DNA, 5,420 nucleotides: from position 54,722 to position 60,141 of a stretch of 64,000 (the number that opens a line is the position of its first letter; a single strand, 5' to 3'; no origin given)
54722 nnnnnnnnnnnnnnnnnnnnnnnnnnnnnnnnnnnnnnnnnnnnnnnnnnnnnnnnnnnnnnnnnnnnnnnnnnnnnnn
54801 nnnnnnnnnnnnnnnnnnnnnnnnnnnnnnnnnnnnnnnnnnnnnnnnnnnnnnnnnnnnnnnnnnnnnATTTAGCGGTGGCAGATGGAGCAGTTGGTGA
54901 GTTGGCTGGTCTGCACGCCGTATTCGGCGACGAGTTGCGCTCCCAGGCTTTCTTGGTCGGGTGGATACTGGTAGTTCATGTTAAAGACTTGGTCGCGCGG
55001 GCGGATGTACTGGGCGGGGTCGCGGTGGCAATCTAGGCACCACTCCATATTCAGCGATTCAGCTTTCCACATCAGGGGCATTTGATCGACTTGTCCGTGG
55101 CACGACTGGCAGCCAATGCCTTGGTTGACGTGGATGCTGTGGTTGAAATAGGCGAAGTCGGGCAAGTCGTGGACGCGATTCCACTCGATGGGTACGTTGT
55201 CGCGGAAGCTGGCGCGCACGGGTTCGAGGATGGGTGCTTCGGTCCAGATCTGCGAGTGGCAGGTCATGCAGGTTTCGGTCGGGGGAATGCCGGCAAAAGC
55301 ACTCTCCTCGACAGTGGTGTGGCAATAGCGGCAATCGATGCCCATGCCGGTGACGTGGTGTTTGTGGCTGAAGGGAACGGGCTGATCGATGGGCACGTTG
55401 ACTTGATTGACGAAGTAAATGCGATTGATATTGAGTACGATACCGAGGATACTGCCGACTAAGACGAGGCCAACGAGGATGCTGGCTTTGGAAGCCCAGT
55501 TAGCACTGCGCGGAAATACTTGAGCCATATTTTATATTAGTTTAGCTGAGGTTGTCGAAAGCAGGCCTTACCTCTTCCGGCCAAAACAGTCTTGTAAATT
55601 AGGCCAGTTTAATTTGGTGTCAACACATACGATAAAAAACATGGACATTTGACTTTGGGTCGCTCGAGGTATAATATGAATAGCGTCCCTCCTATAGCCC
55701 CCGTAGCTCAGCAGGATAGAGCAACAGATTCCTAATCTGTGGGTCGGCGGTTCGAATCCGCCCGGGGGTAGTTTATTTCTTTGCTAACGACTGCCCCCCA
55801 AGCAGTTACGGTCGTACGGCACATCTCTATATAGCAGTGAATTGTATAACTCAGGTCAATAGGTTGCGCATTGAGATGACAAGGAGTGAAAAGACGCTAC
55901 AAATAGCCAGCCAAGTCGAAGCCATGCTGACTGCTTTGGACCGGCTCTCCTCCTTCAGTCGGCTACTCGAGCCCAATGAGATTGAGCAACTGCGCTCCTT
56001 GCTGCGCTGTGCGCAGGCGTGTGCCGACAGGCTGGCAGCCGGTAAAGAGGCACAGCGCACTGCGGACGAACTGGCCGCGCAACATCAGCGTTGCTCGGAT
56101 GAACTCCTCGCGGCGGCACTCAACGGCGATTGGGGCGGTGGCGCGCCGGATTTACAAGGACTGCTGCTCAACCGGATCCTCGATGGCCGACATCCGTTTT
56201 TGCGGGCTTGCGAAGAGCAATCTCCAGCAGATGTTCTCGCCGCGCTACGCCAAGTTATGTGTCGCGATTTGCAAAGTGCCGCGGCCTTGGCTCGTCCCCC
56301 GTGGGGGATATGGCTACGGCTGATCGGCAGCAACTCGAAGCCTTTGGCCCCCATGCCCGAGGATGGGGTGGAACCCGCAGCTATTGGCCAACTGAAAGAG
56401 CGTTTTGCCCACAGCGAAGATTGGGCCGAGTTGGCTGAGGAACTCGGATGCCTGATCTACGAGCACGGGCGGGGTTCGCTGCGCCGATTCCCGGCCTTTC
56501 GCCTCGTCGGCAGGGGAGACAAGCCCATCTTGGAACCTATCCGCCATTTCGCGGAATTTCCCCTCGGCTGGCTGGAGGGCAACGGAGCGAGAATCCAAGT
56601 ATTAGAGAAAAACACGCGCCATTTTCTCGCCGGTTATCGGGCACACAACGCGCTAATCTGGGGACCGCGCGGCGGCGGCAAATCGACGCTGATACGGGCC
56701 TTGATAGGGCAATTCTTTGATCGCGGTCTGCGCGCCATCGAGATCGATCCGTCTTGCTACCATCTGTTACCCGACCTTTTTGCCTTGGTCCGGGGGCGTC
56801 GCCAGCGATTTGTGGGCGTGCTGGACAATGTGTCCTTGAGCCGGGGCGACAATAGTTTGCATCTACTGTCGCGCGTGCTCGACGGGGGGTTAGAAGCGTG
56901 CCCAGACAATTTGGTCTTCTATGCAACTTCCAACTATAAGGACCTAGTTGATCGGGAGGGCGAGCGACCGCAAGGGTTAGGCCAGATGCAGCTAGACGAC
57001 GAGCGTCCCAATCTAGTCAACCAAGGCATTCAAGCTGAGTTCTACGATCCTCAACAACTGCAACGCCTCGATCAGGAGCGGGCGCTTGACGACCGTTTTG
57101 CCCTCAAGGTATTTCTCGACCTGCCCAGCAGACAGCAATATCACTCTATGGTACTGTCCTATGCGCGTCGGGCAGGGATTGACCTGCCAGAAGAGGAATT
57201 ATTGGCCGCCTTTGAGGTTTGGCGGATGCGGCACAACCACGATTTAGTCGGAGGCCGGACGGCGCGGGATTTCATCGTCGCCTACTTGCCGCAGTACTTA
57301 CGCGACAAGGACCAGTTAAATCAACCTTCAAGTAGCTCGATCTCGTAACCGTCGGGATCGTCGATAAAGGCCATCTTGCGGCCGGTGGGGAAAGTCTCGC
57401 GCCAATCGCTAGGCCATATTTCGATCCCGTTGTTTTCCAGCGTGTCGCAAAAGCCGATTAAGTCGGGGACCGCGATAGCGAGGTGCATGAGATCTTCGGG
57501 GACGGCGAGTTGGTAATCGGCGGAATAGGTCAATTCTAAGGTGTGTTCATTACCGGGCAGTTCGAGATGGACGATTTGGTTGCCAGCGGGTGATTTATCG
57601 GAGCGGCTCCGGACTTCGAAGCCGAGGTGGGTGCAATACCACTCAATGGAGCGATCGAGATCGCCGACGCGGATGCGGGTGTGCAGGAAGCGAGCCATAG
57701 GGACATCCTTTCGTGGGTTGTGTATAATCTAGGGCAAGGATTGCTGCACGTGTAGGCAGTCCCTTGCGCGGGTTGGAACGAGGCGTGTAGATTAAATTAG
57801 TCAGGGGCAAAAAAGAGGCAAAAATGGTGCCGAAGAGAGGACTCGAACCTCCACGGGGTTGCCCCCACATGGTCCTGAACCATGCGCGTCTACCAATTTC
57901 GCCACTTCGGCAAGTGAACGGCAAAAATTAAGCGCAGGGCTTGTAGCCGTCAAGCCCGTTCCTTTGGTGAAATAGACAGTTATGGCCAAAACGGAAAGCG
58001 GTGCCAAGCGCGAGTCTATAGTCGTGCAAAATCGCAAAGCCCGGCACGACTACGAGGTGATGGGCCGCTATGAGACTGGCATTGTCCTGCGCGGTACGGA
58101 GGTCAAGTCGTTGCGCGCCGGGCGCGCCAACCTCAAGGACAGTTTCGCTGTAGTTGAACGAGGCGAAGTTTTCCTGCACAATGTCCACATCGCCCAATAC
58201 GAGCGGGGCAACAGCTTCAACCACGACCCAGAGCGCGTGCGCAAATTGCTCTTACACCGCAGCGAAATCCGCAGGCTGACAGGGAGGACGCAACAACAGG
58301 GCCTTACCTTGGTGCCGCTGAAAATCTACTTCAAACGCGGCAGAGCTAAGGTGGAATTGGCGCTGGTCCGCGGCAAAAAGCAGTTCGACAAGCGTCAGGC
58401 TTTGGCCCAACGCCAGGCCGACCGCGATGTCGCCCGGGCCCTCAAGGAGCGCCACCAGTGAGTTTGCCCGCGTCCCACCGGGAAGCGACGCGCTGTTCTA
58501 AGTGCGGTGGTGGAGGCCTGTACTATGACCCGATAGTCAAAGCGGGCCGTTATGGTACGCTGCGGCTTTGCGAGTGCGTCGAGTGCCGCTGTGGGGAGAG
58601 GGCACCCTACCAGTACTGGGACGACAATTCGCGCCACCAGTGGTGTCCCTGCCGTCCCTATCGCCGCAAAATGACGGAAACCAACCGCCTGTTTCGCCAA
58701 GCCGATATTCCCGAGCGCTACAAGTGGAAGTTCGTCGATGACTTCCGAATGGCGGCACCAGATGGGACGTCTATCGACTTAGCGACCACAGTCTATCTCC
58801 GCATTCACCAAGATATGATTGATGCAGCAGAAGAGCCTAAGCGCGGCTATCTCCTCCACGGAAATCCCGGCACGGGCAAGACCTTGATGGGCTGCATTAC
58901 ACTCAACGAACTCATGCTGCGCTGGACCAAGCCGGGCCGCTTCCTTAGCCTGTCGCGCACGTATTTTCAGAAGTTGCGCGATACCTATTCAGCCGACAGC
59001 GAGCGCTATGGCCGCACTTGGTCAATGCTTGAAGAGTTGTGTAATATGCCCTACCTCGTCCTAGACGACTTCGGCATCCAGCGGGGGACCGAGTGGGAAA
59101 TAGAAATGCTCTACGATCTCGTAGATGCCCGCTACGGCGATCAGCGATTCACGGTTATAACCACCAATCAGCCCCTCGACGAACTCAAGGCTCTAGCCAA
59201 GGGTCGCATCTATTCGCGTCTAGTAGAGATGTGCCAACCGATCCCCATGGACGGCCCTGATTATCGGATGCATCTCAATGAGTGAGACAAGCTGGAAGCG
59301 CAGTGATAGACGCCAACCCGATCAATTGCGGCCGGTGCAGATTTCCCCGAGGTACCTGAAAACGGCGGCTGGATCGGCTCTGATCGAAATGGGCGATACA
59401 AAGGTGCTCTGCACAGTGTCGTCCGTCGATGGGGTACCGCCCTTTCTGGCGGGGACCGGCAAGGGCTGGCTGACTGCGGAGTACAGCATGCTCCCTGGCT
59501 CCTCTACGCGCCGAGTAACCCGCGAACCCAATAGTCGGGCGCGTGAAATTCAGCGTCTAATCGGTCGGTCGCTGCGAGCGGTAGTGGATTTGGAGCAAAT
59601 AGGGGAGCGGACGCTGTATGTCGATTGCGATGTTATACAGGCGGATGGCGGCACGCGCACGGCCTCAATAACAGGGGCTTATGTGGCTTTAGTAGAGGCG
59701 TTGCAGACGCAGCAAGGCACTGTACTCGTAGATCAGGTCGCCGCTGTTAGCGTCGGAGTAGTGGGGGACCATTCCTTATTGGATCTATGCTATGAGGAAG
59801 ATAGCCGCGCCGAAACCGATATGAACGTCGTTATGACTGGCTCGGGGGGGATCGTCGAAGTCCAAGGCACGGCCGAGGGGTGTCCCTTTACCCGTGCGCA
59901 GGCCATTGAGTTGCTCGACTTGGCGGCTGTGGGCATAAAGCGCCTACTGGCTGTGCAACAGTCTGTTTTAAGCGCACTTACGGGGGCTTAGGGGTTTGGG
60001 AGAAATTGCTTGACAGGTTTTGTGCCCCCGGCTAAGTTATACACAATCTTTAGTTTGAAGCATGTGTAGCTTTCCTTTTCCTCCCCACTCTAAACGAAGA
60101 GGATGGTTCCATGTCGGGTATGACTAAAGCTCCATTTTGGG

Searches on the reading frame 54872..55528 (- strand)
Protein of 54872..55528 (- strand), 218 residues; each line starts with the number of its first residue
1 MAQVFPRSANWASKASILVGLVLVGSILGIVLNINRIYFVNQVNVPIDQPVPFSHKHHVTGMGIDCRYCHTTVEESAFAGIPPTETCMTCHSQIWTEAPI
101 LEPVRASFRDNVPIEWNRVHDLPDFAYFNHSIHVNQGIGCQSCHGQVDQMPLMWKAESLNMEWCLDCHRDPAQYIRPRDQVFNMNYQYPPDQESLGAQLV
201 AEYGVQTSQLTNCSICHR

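Call 51: search_protein_families(library=pfam, proteins=[window:54872-55528:-], max_evalue=0.00001)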
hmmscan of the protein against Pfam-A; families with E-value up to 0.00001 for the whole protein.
window:54872-55528:- (218 aa): 4 families
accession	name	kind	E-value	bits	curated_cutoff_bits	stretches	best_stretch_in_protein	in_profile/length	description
PF14522.11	Cytochrome_C7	-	3.7e-12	46.3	24.8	1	127-218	2-67/67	Cytochrome c7 and related cytochrome c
PF14537.11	Cytochrom_c3_2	-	6.9e-10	39.7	25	0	132-197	1-46/79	Cytochrome c3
PF02085.21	Cytochrom_CIII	-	1.9e-08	35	22.9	0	46-94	16-56/101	Class III cytochrome C family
PF22113.1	Mtrc-MtrF_II-IV_dom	-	8.9e-07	29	30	0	140-217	9-88/176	Outer membrane cytochrome MtrC/MtrF-like, domains II/IV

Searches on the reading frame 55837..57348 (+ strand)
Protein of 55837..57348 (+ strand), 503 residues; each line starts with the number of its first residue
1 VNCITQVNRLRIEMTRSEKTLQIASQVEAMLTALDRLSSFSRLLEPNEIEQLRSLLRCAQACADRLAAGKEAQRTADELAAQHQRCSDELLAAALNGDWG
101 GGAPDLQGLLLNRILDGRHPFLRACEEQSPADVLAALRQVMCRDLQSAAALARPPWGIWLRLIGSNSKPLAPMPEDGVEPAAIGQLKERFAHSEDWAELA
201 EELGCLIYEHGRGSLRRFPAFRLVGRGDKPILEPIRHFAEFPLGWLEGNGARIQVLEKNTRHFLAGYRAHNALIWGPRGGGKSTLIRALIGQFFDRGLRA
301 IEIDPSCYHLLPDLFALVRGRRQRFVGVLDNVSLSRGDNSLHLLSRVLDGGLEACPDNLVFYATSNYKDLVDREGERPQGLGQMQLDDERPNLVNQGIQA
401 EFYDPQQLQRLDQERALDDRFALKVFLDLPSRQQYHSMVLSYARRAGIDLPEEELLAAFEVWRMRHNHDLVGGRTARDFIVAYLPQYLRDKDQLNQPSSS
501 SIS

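Call 51: search_protein_families(library=pfam, proteins=[window:55837-57348:+], max_evalue=0.00001)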
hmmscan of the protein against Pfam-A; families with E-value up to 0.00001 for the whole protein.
window:55837-57348:+ (503 aa): 1 family
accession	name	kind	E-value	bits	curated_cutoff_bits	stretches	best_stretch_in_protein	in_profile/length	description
PF05673.19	DUF815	-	2.3e-47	161.7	23.8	1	219-483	4-245/249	Protein of unknown function (DUF815)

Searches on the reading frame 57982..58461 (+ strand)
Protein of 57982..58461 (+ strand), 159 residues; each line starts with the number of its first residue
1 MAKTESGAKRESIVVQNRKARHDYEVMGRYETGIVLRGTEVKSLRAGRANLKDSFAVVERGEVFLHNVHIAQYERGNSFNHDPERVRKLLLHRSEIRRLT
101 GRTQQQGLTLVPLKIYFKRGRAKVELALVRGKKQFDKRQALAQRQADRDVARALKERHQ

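Call 77: search_protein_families(library=pfam, proteins=[window:57982-58461:+], max_evalue=0.0001)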
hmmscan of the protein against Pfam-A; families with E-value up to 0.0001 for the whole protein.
window:57982-58461:+ (159 aa): 1 family
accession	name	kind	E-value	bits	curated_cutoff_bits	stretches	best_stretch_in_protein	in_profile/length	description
PF01668.23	SmpB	-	6.9e-62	208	27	1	14-156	1-143/143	SmpB protein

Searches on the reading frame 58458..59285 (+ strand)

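Call 77: search_protein_families(library=pfam, proteins=[window:58458-59285:+], max_evalue=0.0001)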
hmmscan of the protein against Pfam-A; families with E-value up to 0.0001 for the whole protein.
window:58458-59285:+ (275 aa): 1 family
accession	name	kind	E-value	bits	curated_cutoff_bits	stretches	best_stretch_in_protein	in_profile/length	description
PF01695.23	IstB_IS21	-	1.7e-09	37.9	24.1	1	130-271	94-232/238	IstB-like ATP binding protein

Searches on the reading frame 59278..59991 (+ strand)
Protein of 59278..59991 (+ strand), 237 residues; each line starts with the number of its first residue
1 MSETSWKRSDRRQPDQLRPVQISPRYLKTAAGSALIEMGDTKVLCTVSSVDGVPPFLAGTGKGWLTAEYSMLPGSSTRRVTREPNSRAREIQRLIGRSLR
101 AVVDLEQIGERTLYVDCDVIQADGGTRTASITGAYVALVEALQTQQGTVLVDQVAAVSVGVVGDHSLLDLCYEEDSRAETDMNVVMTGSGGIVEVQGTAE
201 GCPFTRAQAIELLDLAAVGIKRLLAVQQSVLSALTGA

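Call 77: search_protein_families(library=pfam, proteins=[window:59278-59991:+], max_evalue=0.0001)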
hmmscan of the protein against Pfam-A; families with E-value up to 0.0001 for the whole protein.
window:59278-59991:+ (237 aa): 2 families
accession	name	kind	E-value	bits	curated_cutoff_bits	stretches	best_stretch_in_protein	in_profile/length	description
PF01138.27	RNase_PH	-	1.3e-30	107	25.5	1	16-141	1-127/130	3' exoribonuclease family, domain 1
PF03725.20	RNase_PH_C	-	6e-15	55.4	20.8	1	152-217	1-65/67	3' exoribonuclease family, domain 2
